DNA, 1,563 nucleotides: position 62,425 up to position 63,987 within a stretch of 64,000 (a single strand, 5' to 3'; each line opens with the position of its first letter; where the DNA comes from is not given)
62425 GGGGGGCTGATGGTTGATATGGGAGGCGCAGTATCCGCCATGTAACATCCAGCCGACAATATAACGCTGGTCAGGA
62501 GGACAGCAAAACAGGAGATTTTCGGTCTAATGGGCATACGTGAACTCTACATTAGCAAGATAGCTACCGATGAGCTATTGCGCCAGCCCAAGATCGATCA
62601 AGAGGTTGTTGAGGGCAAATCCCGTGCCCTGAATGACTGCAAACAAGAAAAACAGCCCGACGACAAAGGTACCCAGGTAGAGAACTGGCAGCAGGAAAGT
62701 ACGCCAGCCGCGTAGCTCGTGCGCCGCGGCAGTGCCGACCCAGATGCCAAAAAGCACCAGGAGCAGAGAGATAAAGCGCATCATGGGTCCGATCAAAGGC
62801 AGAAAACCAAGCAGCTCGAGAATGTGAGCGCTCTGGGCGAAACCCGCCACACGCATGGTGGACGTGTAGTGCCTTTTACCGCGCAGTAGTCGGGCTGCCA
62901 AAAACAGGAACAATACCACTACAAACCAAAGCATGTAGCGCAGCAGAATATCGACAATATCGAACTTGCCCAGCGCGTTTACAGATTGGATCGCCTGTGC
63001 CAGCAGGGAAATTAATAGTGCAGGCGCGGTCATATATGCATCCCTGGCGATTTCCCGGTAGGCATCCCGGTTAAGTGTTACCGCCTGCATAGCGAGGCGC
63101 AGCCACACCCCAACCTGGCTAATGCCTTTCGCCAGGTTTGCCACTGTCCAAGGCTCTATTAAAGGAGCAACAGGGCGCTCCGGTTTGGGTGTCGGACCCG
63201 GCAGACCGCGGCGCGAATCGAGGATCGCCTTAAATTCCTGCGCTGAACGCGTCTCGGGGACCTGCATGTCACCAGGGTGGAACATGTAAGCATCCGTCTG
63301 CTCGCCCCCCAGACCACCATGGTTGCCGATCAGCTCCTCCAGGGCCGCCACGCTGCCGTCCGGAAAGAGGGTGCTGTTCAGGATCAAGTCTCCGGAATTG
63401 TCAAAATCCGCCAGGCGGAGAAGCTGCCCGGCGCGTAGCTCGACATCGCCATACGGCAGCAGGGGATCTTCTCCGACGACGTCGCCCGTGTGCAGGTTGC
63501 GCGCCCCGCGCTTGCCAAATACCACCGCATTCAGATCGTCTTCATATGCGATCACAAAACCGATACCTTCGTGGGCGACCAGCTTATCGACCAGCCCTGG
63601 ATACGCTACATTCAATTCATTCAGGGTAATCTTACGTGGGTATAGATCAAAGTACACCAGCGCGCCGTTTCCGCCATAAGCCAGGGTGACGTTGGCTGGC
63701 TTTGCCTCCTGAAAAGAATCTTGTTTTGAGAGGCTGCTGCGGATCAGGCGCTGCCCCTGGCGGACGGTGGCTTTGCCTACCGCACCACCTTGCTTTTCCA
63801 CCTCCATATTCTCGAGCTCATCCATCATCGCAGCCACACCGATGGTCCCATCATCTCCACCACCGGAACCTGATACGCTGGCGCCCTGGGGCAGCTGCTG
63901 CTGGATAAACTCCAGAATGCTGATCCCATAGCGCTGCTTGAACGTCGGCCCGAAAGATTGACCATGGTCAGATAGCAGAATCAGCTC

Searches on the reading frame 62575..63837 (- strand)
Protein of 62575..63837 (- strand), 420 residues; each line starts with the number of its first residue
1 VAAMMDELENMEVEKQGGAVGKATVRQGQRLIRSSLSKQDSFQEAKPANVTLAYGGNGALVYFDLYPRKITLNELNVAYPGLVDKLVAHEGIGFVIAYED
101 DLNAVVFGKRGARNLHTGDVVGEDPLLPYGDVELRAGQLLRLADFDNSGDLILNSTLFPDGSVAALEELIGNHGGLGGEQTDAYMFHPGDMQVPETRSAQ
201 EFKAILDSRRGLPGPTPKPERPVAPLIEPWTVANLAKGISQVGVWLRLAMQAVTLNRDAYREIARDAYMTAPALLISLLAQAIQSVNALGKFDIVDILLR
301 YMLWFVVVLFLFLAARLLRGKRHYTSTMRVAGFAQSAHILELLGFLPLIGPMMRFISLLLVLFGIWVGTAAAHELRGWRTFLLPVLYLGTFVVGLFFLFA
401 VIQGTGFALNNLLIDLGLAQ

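Call 82: search_protein_families(library=pfam, max_evalue=0.00001, proteins=[window:62575-63837:-])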
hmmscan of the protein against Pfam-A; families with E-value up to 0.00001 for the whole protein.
window:62575-63837:- (420 aa): 1 family
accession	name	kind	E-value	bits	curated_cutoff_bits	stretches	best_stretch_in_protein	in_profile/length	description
PF04893.22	Yip1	-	5.6e-07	30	28.6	1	257-397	8-172/173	Yip1 domain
